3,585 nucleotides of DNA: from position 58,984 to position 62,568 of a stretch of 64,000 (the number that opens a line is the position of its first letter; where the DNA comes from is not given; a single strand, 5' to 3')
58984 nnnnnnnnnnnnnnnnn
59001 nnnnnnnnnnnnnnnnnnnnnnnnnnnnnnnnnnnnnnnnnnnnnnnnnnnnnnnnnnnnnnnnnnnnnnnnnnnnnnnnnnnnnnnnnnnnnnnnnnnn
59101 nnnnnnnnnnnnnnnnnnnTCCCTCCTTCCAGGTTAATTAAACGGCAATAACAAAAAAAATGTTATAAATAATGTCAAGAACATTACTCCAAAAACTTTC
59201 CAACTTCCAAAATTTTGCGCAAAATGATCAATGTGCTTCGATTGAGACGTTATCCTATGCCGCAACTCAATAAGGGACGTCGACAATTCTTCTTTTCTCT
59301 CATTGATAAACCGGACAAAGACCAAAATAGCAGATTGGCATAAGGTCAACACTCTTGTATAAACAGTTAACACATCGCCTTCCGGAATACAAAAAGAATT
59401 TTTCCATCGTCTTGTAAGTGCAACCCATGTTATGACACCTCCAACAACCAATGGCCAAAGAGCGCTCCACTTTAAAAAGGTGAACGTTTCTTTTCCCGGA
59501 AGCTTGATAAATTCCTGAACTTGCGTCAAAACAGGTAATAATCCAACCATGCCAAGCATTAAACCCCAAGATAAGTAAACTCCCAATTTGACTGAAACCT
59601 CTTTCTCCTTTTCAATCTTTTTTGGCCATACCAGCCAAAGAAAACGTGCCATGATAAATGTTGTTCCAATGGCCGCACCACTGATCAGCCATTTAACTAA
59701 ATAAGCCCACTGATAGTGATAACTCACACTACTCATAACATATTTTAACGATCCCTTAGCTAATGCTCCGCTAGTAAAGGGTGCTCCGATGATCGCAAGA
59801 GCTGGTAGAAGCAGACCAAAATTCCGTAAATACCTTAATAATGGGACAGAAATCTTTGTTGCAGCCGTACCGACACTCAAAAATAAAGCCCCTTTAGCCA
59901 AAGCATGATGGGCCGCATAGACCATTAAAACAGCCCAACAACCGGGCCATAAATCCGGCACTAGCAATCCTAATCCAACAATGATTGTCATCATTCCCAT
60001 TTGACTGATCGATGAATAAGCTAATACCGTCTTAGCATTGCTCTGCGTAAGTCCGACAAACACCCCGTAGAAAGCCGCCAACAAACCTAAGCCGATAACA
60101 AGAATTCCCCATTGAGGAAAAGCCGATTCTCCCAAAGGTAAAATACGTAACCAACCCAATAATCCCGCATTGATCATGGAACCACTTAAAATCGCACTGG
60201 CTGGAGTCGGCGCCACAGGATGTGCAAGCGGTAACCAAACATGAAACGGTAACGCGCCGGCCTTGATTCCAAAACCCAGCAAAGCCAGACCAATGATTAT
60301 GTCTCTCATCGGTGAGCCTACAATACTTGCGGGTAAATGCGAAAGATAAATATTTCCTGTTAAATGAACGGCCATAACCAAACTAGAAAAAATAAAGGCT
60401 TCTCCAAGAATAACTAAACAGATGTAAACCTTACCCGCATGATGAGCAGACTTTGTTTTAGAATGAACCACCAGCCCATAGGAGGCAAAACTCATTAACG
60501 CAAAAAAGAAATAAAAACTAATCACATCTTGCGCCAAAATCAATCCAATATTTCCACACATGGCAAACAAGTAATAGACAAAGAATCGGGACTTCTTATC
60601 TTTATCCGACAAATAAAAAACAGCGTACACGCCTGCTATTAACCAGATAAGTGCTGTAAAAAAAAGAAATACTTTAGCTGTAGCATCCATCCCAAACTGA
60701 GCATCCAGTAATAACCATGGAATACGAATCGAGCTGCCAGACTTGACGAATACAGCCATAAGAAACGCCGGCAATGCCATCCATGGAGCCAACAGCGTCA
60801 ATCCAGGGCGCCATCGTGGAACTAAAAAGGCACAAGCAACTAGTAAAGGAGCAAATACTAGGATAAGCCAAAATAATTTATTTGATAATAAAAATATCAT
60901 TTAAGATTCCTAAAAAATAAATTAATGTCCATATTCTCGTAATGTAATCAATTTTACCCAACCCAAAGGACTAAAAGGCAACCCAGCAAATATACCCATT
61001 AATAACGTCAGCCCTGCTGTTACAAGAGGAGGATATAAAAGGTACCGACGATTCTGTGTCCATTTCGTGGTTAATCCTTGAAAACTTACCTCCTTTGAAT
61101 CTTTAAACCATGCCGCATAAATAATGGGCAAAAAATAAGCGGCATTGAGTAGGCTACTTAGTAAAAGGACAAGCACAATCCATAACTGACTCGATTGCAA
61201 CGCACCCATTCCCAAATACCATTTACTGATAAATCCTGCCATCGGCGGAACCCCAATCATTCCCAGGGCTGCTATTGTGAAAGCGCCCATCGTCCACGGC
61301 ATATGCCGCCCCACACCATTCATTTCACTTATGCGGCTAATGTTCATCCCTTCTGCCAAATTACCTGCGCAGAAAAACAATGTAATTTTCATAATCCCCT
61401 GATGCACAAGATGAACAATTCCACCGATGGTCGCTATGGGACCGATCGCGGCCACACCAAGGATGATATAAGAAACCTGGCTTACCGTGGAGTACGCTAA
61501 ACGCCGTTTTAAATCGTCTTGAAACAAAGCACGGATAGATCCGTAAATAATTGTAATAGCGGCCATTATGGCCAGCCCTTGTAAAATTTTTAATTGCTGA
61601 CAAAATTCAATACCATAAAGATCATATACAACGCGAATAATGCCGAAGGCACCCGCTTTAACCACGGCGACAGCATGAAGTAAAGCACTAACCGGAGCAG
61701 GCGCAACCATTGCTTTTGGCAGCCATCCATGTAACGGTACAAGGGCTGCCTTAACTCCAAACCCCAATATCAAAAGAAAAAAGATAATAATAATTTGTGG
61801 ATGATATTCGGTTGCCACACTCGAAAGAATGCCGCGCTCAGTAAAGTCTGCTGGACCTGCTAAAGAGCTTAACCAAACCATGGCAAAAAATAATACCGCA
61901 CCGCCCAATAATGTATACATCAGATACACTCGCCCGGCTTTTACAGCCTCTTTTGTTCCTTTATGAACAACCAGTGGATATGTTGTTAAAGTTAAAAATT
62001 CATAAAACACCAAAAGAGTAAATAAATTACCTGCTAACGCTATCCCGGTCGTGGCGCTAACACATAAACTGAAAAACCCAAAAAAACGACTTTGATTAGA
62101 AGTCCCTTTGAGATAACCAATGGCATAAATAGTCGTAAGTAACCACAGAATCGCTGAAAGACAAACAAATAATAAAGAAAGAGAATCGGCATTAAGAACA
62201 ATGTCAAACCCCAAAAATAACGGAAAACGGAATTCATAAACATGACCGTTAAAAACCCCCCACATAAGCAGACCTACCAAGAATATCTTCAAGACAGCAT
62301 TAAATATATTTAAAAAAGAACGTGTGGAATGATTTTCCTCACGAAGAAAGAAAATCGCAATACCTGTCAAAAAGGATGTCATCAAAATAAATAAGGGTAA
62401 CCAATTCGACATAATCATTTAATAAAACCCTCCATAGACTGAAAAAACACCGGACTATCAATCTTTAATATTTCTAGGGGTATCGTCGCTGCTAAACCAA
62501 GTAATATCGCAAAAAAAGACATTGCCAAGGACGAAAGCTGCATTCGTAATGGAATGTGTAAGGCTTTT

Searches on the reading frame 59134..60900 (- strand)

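Call 76: search_protein_families(library=pfam, proteins=[window:59134-60900:-], max_evalue=1e-8)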
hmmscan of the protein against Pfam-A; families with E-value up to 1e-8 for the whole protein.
window:59134-60900:- (588 aa): 1 family
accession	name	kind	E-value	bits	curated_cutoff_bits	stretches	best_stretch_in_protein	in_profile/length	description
PF00361.26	Proton_antipo_M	-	1.1e-37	130.3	21.5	1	123-371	1-257/294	NADH:quinone oxidoreductase/Mrp antiporter, TM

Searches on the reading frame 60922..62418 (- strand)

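Call 76: search_protein_families(library=pfam, proteins=[window:60922-62418:-], max_evalue=1e-8)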
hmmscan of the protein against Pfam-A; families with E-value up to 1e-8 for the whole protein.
window:60922-62418:- (498 aa): 1 family
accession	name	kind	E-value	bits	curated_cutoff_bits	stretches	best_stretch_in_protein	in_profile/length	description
PF00361.26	Proton_antipo_M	-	1.5e-61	208.7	21.5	1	129-423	1-292/294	NADH:quinone oxidoreductase/Mrp antiporter, TM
